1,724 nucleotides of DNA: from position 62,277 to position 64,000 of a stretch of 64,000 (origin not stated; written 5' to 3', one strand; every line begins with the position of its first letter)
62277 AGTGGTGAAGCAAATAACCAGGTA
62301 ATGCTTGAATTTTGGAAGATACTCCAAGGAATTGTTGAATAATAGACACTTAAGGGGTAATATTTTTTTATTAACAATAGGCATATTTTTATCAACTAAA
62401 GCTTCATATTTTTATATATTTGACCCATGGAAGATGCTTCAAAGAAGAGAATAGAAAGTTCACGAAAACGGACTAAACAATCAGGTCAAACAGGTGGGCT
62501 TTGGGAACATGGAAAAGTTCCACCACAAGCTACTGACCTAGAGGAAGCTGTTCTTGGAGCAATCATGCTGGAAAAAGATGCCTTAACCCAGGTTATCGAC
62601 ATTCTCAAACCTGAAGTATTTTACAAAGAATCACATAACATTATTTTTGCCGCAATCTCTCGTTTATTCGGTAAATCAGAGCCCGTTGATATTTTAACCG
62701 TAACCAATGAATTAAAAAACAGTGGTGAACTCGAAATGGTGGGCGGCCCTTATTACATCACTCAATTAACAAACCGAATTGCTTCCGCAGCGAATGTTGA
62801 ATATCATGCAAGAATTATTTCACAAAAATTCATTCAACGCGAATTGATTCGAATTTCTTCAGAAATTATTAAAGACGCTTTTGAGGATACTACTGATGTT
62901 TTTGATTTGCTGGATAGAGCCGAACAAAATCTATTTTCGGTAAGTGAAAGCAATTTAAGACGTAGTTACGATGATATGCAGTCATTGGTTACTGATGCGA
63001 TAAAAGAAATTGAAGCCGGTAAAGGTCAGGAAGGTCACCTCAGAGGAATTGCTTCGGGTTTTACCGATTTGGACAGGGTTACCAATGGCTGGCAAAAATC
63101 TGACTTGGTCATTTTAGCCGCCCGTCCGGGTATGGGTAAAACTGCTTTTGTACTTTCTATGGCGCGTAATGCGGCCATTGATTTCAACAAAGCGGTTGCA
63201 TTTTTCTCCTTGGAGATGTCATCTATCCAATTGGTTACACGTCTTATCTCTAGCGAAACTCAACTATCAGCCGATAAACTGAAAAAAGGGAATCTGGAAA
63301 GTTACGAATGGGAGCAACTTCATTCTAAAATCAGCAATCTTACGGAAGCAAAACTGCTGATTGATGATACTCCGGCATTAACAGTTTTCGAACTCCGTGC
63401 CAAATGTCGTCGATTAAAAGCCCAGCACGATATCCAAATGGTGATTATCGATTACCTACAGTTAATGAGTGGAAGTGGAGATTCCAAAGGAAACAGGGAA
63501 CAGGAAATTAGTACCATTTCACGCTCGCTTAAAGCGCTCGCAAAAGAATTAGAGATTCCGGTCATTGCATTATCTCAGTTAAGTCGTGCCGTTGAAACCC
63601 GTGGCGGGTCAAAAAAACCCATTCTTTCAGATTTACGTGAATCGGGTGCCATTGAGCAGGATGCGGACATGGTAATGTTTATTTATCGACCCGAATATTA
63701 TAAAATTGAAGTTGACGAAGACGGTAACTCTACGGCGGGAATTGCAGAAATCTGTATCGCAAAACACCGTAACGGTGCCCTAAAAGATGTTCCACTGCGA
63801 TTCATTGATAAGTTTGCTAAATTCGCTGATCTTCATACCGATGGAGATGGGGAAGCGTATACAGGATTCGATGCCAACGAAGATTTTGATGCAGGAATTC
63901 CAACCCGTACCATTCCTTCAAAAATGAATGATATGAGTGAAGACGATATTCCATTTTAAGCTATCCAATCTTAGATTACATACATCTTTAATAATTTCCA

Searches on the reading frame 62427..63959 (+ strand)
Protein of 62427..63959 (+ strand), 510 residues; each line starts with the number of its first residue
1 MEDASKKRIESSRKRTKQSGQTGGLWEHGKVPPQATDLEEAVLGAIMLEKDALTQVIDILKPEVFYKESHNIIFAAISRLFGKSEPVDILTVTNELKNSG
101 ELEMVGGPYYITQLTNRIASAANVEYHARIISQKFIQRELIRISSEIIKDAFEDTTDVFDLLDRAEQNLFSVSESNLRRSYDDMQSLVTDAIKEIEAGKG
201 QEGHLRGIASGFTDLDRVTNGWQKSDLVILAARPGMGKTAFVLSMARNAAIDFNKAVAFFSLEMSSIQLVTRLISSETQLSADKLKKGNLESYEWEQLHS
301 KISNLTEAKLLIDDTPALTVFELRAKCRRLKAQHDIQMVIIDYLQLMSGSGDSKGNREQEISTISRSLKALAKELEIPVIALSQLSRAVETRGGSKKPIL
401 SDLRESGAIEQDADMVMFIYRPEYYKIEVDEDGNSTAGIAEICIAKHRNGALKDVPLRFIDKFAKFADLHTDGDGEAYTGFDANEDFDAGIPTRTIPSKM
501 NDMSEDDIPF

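Call 53: search_protein_families(library=pfam, proteins=[window:62427-63959:+], max_evalue=0.00001)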
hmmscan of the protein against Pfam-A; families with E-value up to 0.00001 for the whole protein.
window:62427-63959:+ (510 aa): 4 families
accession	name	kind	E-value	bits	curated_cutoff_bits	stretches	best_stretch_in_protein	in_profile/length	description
PF03796.21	DnaB_C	-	2.6e-109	364.9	27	1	207-468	1-255/255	DnaB-like helicase C terminal domain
PF00772.26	DnaB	-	1.1e-32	112.6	23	1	32-132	2-102/103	DnaB-like helicase N terminal domain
PF13481.12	AAA_25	-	1.5e-11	44.7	27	1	212-384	19-189/195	AAA domain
PF20307.4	divDNAB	-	5e-06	25.9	26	0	322-387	186-252/356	Divergent DnaB-like ATPase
